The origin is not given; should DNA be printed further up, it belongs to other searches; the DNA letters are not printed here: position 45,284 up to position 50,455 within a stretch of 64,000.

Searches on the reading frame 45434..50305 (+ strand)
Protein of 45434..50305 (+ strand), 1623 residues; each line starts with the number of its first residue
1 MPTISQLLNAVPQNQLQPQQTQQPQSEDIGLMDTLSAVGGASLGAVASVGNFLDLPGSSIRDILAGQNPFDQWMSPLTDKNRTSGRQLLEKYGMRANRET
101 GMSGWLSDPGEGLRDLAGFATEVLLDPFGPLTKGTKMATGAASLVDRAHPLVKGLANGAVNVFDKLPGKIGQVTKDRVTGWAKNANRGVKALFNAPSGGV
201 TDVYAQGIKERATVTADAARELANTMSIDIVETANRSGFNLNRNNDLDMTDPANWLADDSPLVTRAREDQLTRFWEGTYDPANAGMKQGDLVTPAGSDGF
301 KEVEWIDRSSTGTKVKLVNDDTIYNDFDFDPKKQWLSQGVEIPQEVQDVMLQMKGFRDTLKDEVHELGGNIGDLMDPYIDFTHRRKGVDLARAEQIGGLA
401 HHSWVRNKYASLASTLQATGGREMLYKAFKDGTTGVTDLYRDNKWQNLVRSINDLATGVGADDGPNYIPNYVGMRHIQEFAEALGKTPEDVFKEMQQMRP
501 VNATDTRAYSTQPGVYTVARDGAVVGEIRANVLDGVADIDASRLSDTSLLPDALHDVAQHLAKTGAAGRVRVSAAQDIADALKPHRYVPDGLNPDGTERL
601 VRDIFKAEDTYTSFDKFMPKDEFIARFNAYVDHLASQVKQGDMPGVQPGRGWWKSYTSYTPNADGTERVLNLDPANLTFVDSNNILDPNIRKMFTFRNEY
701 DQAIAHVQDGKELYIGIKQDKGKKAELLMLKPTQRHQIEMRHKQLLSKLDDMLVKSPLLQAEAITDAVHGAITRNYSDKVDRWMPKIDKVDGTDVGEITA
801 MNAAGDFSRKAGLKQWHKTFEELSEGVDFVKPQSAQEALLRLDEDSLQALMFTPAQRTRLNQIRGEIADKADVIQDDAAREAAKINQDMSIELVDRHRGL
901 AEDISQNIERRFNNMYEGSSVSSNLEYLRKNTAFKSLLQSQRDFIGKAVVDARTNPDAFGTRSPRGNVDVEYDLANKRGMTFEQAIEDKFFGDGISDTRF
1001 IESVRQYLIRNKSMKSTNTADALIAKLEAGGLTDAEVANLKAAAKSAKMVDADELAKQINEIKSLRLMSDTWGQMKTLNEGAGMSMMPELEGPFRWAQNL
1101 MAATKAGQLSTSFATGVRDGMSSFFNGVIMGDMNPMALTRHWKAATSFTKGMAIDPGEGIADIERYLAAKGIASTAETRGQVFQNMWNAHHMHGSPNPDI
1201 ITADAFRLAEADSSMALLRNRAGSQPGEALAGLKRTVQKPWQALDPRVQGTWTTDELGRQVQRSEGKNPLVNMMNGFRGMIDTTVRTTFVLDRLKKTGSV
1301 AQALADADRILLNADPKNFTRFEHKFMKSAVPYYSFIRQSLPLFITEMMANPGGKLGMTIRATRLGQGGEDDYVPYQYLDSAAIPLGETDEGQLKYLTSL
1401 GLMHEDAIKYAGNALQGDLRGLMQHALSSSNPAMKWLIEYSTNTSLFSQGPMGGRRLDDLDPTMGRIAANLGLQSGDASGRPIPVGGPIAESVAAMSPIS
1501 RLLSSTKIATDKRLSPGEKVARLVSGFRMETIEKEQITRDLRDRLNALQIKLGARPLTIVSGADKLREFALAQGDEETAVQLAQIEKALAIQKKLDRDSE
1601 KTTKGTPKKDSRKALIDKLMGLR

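Call 7: search_protein_families(library=phrogs, proteins=[window:45434-50305:+], max_evalue=0.01)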
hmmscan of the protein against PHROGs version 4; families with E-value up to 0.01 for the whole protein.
window:45434-50305:+ (1623 aa): 0 families

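Call 8: search_protein_families(library=pfam, proteins=[window:45434-50305:+], max_evalue=0.01)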
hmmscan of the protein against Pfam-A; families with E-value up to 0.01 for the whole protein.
window:45434-50305:+ (1623 aa): 0 families

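Call 80: search_protein_families(library=ncbifam, proteins=[window:45434-50302:+], max_evalue=0.01)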
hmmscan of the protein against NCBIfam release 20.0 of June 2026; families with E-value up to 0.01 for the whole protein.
window:45434-50302:+ (1623 aa): 0 families

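Call 81: search_solved_structures(query=window:45434-50302:+, max_evalue=0.01)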
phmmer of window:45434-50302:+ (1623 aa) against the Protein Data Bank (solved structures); distinct sequences matched with E-value up to 0.01: 0.
